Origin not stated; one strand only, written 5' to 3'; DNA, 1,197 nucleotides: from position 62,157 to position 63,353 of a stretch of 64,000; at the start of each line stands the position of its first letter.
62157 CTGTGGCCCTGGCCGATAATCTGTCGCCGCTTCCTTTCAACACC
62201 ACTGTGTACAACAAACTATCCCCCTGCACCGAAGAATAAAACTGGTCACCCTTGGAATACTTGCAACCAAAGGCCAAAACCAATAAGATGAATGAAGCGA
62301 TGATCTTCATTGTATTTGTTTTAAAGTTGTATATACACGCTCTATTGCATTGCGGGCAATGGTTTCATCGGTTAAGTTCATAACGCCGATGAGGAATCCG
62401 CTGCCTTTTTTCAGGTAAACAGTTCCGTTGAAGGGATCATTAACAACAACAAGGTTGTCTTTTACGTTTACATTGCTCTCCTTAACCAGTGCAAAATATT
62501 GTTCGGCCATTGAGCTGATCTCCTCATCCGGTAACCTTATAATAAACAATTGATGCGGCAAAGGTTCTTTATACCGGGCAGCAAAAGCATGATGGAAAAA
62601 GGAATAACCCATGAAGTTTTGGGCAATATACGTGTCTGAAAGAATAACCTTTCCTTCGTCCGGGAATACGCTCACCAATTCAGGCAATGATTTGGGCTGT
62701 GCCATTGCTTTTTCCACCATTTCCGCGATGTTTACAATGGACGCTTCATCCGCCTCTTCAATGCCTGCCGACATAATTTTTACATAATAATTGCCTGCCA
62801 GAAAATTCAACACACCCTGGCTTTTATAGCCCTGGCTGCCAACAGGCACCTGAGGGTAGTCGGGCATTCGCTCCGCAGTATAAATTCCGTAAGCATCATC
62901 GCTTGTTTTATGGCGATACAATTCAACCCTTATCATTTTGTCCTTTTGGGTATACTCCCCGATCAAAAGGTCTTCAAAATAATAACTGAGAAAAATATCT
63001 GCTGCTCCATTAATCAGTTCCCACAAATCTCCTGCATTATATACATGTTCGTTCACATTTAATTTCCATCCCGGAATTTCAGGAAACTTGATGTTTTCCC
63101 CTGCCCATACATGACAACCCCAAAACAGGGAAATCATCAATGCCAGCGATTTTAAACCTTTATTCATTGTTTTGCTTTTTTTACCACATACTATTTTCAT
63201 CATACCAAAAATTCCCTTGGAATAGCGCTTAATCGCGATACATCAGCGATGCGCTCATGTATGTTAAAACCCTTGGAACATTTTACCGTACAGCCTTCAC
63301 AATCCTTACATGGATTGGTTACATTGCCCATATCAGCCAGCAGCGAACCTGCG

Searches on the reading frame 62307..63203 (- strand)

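Call 83: search_protein_families(library=pfam, proteins=[window:62307-63203:-], max_evalue=0.00001)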
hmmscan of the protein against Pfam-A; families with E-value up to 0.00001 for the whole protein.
window:62307-63203:- (298 aa): 1 family
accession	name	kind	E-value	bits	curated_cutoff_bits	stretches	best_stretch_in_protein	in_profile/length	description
PF20244.3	DUF6599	-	6.7e-42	143.6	27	1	44-223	2-184/186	Family of unknown function (DUF6599)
